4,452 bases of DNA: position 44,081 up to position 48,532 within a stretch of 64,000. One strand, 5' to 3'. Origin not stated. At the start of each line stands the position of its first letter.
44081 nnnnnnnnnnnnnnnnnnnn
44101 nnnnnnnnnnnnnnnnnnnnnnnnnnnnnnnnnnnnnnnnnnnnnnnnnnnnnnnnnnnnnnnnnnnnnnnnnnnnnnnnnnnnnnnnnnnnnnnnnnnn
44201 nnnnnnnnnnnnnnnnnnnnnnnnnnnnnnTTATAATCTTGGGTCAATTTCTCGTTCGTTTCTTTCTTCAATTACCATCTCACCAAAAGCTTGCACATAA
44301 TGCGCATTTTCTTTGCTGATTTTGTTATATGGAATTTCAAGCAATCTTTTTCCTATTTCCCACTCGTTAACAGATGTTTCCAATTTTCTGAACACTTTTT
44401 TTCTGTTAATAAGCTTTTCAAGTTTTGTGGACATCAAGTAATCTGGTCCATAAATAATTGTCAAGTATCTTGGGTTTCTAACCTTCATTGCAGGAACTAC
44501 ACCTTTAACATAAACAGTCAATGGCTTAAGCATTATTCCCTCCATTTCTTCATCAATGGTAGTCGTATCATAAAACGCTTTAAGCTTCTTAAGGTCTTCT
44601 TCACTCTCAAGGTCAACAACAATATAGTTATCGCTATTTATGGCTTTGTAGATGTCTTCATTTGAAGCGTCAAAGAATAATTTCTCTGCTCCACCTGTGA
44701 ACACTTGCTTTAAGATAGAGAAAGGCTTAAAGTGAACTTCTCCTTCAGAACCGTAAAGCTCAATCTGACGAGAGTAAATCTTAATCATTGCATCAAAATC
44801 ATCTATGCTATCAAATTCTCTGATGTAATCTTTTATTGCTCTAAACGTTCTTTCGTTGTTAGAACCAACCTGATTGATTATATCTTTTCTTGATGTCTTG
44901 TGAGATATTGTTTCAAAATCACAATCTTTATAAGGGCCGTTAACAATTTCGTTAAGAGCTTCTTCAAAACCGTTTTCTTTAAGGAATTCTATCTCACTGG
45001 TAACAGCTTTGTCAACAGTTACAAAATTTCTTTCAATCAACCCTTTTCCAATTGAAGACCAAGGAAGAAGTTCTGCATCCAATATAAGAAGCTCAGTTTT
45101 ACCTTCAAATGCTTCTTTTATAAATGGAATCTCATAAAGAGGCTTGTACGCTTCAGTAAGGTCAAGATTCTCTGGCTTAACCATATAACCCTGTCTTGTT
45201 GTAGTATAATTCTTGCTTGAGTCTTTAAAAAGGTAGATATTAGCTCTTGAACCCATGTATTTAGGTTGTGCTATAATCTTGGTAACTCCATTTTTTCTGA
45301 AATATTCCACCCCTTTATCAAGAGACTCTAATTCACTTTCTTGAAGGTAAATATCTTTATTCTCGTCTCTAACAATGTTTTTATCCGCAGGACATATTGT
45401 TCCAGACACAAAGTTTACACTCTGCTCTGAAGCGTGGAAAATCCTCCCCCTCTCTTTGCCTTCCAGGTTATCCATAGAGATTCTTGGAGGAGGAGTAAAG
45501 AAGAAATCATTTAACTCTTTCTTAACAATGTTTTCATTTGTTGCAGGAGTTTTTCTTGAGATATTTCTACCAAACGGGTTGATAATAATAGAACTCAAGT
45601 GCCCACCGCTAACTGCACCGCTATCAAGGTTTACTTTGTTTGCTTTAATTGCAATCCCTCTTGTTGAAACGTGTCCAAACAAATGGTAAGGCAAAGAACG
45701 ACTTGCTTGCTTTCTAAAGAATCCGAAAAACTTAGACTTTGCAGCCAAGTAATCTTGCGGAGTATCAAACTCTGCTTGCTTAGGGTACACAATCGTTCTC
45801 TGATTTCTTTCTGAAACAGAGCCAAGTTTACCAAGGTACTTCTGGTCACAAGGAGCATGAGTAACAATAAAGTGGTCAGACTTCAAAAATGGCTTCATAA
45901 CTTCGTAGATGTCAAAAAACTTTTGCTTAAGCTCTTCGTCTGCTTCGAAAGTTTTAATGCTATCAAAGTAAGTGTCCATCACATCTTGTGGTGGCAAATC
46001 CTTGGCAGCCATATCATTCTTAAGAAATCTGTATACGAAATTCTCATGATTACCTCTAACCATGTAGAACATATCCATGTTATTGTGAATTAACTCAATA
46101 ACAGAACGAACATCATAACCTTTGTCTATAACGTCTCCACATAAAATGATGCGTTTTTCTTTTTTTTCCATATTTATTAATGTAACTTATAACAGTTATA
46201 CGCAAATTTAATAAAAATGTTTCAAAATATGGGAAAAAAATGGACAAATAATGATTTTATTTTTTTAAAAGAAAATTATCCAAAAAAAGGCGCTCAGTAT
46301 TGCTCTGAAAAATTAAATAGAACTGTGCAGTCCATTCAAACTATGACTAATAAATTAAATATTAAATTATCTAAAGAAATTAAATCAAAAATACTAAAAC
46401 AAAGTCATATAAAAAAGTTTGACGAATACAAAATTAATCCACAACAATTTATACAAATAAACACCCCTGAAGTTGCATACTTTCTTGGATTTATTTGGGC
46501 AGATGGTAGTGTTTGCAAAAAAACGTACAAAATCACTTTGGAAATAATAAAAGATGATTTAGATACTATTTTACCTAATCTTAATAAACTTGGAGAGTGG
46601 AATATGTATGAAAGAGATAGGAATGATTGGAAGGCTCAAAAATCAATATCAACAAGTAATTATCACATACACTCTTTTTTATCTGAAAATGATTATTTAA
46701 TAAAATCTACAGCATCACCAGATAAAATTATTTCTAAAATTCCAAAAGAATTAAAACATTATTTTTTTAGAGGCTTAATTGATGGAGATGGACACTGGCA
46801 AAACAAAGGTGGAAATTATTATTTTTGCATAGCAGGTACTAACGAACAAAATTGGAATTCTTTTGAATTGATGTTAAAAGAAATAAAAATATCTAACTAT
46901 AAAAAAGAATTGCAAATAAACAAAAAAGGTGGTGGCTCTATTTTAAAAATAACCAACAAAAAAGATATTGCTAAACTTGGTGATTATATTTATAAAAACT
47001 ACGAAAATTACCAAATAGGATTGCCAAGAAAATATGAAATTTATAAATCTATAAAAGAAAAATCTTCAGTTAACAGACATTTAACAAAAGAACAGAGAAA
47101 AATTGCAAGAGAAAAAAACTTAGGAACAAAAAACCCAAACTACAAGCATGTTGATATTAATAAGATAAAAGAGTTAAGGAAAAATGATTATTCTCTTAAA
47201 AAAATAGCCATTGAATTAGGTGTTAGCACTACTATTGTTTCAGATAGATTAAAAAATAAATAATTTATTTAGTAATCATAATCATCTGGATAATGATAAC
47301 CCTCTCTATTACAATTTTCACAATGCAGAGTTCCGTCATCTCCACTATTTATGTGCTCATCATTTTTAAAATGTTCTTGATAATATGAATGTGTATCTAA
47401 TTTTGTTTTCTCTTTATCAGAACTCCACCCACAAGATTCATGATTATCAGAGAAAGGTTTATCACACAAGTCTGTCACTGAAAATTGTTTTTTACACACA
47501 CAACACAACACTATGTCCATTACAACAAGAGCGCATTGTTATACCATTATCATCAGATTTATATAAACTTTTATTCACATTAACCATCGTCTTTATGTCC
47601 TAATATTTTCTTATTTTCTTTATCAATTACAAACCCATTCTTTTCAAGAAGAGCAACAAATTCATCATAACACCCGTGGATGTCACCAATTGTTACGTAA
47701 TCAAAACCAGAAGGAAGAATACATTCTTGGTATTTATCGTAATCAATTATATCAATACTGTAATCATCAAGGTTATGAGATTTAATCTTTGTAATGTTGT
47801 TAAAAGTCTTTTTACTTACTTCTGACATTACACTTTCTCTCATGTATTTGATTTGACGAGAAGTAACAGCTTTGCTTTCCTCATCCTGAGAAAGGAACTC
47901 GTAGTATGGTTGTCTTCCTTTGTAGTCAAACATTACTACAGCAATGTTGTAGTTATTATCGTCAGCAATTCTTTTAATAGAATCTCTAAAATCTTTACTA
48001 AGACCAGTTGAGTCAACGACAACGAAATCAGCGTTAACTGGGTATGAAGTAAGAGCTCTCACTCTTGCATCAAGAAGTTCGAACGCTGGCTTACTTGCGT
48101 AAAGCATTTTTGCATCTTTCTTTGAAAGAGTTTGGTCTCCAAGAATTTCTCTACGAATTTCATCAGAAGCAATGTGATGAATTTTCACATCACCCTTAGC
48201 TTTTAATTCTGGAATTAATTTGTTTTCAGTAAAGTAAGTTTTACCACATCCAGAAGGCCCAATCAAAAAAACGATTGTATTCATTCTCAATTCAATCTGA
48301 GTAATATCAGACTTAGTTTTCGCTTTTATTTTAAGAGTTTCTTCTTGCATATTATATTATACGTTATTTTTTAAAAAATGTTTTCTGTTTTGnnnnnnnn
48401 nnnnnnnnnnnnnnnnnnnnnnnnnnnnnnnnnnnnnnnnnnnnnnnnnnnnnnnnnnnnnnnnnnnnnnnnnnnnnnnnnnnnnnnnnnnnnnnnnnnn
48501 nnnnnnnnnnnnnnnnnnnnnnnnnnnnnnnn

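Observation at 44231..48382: Pnkp split through its phosphoesterase active site by an antisense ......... insertion, with the C-half re-equipped with promoter and start codon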

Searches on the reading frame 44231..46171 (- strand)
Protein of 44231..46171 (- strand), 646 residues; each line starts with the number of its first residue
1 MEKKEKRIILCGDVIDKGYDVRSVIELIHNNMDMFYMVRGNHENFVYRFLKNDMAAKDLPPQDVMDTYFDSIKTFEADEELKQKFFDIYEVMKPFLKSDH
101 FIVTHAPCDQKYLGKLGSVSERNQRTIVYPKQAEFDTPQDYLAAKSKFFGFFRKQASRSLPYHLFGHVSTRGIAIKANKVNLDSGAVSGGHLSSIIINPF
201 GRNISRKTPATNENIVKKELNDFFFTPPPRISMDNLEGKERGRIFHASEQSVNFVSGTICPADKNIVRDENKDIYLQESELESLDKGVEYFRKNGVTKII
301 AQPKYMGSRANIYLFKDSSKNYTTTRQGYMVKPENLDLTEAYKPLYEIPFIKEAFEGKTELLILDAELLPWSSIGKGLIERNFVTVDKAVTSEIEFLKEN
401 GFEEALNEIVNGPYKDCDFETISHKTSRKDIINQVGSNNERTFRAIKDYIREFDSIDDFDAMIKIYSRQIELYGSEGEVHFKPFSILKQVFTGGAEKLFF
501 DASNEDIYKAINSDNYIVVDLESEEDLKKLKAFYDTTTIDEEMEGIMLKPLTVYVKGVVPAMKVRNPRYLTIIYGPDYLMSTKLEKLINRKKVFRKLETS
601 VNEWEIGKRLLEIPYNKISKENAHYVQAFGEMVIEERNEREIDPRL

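Call 3: search_protein_families(library=pfam, proteins=[window:44231-46171:-], max_evalue=0.01)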
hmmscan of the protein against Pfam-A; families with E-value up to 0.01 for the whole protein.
window:44231-46171:- (646 aa): 3 families
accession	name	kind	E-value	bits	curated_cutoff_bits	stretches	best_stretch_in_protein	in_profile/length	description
PF16542.10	PNKP_ligase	-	9.3e-31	107.8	28.2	1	278-617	32-357/377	PNKP adenylyltransferase domain, ligase domain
PF01068.26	DNA_ligase_A_M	-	1.1e-05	25.6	26.2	0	289-388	12-100/204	ATP dependent DNA ligase domain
PF00149.33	Metallophos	-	5.9e-05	24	21.5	1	8-68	34-72/191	Calcineurin-like phosphoesterase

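Call 6: search_dna_similar(query=window:44231-46171:-, collection=phages, mode=protein, max_rows=40)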
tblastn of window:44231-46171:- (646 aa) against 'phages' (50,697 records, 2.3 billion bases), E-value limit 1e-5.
Records with a match: 14; places in all: 14; records where one place covers at least 80% of the query: 0.
Best place of each record, by identity: <60% 14.
By first word of the organism name: Microcystis 8; Vibrio 2; Stenotrophomonas 2; Xanthomonas 1; Cyanophage 1.
By host as written in the record: Microcystis aeruginosa FACHB524 4; - 3; Microcystis aeruginosa 2; Xanthomonas citri 1; Vibrio coralliilyticus 1; Stenotrophomonas maltophilia SRM01 1; Stenotrophomonas maltophilia 1; Cyanobacteria 1.
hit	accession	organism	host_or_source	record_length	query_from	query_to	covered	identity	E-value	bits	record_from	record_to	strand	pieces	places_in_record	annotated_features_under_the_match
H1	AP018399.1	Xanthomonas phage XacN1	Xanthomonas citri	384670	231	646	64%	31.1%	3e-43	173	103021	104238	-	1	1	metallophosphoesterase | methyltransferase | predicted ORF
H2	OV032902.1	Vibrio phage vB_VpaM_sm033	-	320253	251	646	61%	31.0%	1e-39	162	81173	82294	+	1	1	hypothetical protein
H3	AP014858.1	Vibrio phage RYC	Vibrio coralliilyticus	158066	252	646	61%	29.2%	1e-43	175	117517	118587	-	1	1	hypothetical protein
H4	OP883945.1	Stenotrophomonas phage CM1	Stenotrophomonas maltophilia SRM01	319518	235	613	59%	27.8%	1e-29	132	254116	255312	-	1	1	record has no annotation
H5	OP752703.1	Stenotrophomonas phage RAS14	Stenotrophomonas maltophilia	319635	235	613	59%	27.8%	1e-29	132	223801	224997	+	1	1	hypothetical protein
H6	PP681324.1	Microcystis phage MaMV-DL02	Microcystis aeruginosa FACHB524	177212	7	197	30%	27.2%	2e-11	74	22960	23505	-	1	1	prpE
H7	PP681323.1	Microcystis phage MaMV-DL01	Microcystis aeruginosa FACHB524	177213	7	197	30%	27.2%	2e-11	74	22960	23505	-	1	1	prpE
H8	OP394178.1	Cyanophage MaMV-DH01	Cyanobacteria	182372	7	197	30%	27.2%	2e-11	74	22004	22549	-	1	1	metallophosphoesterase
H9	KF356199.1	Microcystis phage MaMV-DC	Microcystis aeruginosa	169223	7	194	29%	27.1%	2e-11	74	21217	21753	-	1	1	metallophosphoesterase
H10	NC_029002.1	Microcystis phage MaMV-DC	Microcystis aeruginosa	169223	7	194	29%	27.1%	2e-11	74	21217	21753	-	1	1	metallophosphoesterase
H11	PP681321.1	Microcystis phage MaMV-CH01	Microcystis aeruginosa FACHB524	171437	7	197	30%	26.2%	1e-10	71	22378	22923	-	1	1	hypothetical protein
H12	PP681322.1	Microcystis phage MaMV-CH02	Microcystis aeruginosa FACHB524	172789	7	197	30%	26.2%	1e-10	71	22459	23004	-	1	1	prpE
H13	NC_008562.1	Microcystis phage LMM01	-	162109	7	194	29%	26.0%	8e-11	72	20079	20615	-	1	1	serine/threonine protein phosphatase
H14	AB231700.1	Microcystis phage LMM01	-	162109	7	194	29%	26.0%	8e-11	72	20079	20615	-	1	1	serine/threonine protein phosphatase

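Call 10: search_protein_families(library=phrogs, proteins=[window:44231-46171:-], max_evalue=0.001)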
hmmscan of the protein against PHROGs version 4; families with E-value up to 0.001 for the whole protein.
window:44231-46171:- (646 aa): 3 families
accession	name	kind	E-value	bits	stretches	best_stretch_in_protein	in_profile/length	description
phrog_246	-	other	2.3e-24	87.2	1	3-219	202-404/417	NinI-like serine-threonine phosphatase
phrog_28031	-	unknown function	3e-14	54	1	7-195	178-357/406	-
phrog_20114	-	other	0.0001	23.7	1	3-54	29-81/131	phosphoesterase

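Call 13: find_homologous_proteins(query=window:44231-46171:-)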
Query window:44231-46171:- (646 aa): 380 proteins with E <= 0.001 among 8000 candidates; the best 120 are listed. Only proteins of 355 to 1131 residues were searched: fused or split forms outside these lengths cannot appear, so this answer is no evidence that the protein stands alone or is whole; find_related_loci, which searches DNA, has no such limit.
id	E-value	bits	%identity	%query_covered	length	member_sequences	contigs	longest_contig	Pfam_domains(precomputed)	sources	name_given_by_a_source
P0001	0.0e+0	1308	89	99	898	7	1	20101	PF00149.34,PF13671.13,PF16542.11,PF01068.27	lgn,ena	-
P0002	0.0e+0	1292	88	99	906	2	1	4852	PF00149.34,PF13671.13,PF16542.11,PF01068.27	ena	-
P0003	0.0e+0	1234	83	99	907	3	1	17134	PF00149.34,PF13671.13,PF16542.11,PF01068.27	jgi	jgi:predicted kinase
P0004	0.0e+0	1178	80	100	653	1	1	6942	PF16542.11,PF01068.27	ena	-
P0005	0.0e+0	1137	76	100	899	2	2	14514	PF00149.34,PF13671.13,PF16542.11,PF01068.27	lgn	-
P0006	0.0e+0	1095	71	99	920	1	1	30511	PF13671.13,PF16542.11,PF01068.27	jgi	-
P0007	0.0e+0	1088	73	100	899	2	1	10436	PF00149.34,PF13671.13,PF16542.11,PF01068.27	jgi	-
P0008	0.0e+0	1060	71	99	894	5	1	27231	PF00149.34,PF13671.13,PF16542.11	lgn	-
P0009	0.0e+0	1040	70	99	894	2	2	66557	PF00149.34,PF13671.13,PF16542.11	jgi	-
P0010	0.0e+0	1034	69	99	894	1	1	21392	PF13671.13,PF16542.11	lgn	-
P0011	0.0e+0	1034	69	99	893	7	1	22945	PF00149.34,PF13671.13,PF16542.11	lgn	-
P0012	0.0e+0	1033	69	99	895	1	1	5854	PF00149.34,PF13671.13,PF16542.11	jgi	jgi:predicted kinase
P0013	0.0e+0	1028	68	100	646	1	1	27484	PF16542.11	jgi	-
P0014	0.0e+0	1020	68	100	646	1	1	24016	PF16542.11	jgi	-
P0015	0.0e+0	1014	68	100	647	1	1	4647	PF00149.34,PF16542.11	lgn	-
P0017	1.9e-296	1003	67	100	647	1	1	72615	PF16542.11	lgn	-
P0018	3.0e-295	999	66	100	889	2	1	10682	PF00149.34,PF13671.13,PF16542.11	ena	-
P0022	1.1e-289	981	66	99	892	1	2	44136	PF13671.13,PF16542.11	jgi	jgi:predicted kinase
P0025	1.2e-281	954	63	100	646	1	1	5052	PF16542.11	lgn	-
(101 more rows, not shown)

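Call 15: find_encoding_contigs(protein=P0001, flank=6000, max_places=3)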
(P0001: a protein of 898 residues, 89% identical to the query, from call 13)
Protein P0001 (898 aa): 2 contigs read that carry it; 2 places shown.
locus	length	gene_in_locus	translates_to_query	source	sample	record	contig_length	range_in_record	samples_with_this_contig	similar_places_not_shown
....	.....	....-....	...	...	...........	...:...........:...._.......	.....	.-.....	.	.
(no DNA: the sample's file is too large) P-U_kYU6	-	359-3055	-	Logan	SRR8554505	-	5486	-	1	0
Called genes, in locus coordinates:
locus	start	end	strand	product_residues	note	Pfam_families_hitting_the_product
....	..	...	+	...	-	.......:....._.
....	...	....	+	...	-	-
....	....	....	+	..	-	-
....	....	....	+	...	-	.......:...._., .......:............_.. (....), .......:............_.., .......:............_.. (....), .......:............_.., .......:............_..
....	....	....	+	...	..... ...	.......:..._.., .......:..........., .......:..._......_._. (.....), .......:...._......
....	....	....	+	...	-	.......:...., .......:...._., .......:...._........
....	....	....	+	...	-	-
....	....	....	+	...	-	-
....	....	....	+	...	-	-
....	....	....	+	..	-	-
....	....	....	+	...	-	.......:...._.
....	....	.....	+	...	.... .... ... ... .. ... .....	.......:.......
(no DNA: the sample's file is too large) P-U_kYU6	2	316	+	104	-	?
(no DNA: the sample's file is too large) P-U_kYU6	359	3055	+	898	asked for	PF13671:AAA_33, PF00149:Metallophos, PF01068:DNA_ligase_A_M (faint), PF16542:PNKP_ligase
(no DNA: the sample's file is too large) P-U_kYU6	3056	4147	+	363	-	PF00226:DnaJ, PF01556:DnaJ_C, PF00684:DnaJ_CXXCXGXG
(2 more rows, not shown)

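Call 17: find_encoding_contigs(protein=P0014, flank=6000, max_places=2)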
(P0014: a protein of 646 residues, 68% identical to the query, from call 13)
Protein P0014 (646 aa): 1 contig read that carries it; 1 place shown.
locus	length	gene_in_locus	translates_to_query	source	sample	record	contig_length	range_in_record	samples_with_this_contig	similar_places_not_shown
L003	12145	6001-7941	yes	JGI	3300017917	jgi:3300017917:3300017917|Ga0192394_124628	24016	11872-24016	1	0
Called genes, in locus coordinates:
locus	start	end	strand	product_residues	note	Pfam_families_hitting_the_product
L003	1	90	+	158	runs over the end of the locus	-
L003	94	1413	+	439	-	PF22032:Hen1_N, PF02390:Methyltransf_4 (faint), PF08242:Methyltransf_12 (weak), PF13649:Methyltransf_25, PF13847:Methyltransf_31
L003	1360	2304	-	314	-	PF05265:DUF723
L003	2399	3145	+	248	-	PF13671:AAA_33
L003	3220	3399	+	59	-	-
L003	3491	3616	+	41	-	-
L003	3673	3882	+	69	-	-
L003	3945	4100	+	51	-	-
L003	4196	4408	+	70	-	-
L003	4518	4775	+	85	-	-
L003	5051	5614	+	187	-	PF03235:GmrSD_N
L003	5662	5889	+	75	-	-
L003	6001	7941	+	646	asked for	PF16542:PNKP_ligase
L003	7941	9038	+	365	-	PF00226:DnaJ, PF01556:DnaJ_C, PF00684:DnaJ_CXXCXGXG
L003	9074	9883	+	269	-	PF00857:Isochorismatase (faint)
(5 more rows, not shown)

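Call 18: find_encoding_contigs(protein=P0017, flank=6000, max_places=2)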
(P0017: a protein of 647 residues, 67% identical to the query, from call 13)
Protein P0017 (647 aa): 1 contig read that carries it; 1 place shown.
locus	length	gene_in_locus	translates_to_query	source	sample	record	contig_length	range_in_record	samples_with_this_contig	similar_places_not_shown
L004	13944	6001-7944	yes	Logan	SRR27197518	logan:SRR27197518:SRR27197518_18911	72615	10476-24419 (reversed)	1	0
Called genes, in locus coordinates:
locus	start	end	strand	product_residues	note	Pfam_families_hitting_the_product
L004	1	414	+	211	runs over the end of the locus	PF00929:RNase_T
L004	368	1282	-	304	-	PF05265:DUF723, PF14311:DUF4379 (faint), PF05265:DUF723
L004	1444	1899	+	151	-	-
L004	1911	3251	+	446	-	PF22032:Hen1_N, PF02390:Methyltransf_4 (faint), PF13489:Methyltransf_23 (weak), PF13847:Methyltransf_31 (weak), PF08241:Methyltransf_11 (faint), PF08242:Methyltransf_12, PF13649:Methyltransf_25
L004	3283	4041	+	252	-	PF13671:AAA_33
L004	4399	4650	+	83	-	-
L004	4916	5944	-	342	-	PF14528:LAGLIDADG_3 (faint)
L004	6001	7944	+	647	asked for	PF16542:PNKP_ligase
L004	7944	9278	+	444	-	PF00226:DnaJ, PF05265:DUF723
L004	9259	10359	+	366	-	PF00226:DnaJ, PF01556:DnaJ_C, PF00684:DnaJ_CXXCXGXG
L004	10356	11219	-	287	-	PF22945:LEM-3_GIY-YIG, PF07460:NUMOD3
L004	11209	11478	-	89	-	-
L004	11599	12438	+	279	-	-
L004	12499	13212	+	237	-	PF00092:VWA, PF13519:VWA_2 (faint)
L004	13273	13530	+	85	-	-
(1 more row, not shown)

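Call 19: find_encoding_contigs(protein=P0013, flank=6000, max_places=2)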
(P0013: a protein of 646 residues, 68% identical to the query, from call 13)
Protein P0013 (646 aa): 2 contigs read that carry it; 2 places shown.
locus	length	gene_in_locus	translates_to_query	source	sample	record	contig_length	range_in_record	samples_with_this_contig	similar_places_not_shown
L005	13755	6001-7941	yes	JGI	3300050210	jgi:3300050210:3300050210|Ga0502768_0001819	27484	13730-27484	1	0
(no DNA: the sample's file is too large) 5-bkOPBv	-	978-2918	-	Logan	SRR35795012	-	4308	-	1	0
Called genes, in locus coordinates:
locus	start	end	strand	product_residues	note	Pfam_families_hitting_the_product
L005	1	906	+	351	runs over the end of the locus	-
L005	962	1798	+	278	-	-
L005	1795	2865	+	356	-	PF00303:Thymidylat_synt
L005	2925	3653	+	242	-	PF01541:GIY-YIG, PF22635:I-TevI_ZnF (weak), PF07460:NUMOD3 (weak), PF20987:I-TevI_DNA-bd (weak)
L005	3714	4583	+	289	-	PF21448:DNMK (faint), PF04275:P-mevalo_kinase (weak)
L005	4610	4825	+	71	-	-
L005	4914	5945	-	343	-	PF14528:LAGLIDADG_3 (weak)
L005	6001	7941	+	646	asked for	PF16542:PNKP_ligase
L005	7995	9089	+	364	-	PF00226:DnaJ, PF01556:DnaJ_C, PF00684:DnaJ_CXXCXGXG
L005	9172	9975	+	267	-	PF00857:Isochorismatase (faint)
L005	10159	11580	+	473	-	PF00004:AAA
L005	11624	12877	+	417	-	PF10127:RlaP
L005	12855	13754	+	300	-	?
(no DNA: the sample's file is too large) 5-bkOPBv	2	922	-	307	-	?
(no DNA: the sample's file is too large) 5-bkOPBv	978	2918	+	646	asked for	PF16542:PNKP_ligase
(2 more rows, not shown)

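Call 20: find_encoding_contigs(protein=P0004, flank=6000, max_places=2)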
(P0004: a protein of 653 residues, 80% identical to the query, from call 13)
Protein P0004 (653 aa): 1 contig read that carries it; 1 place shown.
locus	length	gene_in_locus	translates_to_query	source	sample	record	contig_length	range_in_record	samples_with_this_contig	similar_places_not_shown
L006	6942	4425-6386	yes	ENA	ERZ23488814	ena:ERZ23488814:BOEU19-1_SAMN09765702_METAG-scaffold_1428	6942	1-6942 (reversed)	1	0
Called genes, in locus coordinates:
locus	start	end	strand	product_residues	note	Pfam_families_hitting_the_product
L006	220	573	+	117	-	-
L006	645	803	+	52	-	-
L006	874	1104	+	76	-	-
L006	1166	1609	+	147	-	-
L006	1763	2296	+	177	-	-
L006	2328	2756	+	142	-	-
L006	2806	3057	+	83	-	-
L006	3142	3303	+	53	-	-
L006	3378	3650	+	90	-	-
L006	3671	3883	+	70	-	-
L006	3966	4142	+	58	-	-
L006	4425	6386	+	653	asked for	PF16542:PNKP_ligase, PF01068:DNA_ligase_A_M (faint)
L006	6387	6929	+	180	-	PF00226:DnaJ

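Call 36: find_encoding_contigs(protein=P0025, flank=5000, max_places=2)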
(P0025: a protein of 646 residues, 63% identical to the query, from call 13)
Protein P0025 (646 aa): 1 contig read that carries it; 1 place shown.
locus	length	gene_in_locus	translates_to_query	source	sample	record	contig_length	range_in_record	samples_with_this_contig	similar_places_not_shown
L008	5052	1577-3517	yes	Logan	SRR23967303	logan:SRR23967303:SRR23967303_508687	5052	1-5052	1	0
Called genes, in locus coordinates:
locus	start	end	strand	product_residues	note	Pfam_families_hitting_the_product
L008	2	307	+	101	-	?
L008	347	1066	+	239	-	PF13671:AAA_33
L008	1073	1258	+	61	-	-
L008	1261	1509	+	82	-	-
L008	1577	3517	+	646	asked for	PF16542:PNKP_ligase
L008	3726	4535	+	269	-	PF04446:Thg1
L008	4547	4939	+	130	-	-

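Call 59: find_encoding_contigs(protein=P0011, flank=3000, max_places=1)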
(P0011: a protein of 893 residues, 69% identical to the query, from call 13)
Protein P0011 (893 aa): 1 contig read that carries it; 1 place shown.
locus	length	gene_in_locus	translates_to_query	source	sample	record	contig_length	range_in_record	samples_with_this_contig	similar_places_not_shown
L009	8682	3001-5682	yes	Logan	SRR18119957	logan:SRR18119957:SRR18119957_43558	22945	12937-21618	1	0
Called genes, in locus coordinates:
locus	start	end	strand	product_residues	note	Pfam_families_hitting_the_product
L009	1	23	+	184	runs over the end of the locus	PF01885:PTS_2-RNA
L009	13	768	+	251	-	PF00929:RNase_T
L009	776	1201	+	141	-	-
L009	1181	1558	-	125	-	-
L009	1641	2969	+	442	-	PF22032:Hen1_N, PF13847:Methyltransf_31, PF08241:Methyltransf_11 (weak), PF08242:Methyltransf_12 (weak), PF13649:Methyltransf_25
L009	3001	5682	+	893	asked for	PF13671:AAA_33, PF00149:Metallophos, PF16542:PNKP_ligase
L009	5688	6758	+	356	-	PF00226:DnaJ, PF01556:DnaJ_C, PF00684:DnaJ_CXXCXGXG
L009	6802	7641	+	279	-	-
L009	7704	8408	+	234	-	PF00092:VWA, PF13519:VWA_2 (weak)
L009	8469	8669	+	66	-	-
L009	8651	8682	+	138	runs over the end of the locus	-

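Call 60: find_encoding_contigs(protein=P0022, flank=3000, max_places=1)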
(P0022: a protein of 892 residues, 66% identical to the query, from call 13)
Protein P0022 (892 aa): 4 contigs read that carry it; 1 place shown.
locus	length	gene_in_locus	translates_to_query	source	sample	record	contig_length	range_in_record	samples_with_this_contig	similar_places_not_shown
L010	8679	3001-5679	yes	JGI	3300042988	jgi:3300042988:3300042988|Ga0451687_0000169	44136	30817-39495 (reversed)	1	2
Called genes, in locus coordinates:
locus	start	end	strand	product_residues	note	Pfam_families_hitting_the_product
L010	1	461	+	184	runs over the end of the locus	PF01885:PTS_2-RNA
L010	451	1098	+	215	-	PF00929:RNase_T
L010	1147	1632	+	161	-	-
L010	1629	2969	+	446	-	PF22032:Hen1_N, PF13489:Methyltransf_23 (weak), PF13847:Methyltransf_31, PF08242:Methyltransf_12, PF13649:Methyltransf_25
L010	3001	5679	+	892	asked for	PF13671:AAA_33, PF16542:PNKP_ligase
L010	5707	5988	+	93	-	-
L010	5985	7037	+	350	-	PF00226:DnaJ, PF01556:DnaJ_C, PF00684:DnaJ_CXXCXGXG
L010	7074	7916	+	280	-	PF00857:Isochorismatase (faint)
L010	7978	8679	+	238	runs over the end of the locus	PF00092:VWA, PF13519:VWA_2 (faint)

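Call 61: find_encoding_contigs(protein=P0018, flank=3000, max_places=1)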
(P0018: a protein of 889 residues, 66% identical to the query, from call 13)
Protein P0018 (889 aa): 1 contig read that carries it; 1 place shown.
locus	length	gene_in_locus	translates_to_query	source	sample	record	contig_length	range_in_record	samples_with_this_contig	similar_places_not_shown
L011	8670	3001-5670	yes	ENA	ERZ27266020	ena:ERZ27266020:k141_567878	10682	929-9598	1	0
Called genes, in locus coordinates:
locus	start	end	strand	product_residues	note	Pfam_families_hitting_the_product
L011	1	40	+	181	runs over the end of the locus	PF01885:PTS_2-RNA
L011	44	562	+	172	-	-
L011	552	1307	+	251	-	PF00929:RNase_T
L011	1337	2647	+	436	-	PF22032:Hen1_N, PF02390:Methyltransf_4 (faint), PF08241:Methyltransf_11 (weak), PF08242:Methyltransf_12 (weak), PF13649:Methyltransf_25, PF13847:Methyltransf_31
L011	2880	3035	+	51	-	-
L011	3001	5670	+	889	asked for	PF13671:AAA_33, PF00149:Metallophos, PF16542:PNKP_ligase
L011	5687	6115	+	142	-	-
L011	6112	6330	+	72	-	-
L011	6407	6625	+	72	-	-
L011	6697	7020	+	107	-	-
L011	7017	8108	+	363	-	PF00226:DnaJ, PF01556:DnaJ_C, PF00684:DnaJ_CXXCXGXG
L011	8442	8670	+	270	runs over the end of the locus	-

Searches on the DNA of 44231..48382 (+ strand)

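Call 5: search_dna_similar(query=window:44231-48382:+, collection=phages, mode=near, max_rows=30)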
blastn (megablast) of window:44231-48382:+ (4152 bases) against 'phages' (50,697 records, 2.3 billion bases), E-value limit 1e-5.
No match.

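Call 12: search_rna_families(source=window, start=45900, end=47900, threshold=evalue, max_evalue=10)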
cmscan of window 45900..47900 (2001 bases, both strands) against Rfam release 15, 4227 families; matches with E-value up to 10: 1.
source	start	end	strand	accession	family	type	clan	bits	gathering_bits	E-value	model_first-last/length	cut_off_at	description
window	47181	47251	+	RF00295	snoTBR7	Gene; snRNA; snoRNA; CD-box;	-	18.7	45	0.96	1-75/75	no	Small nucleolar RNA TBR7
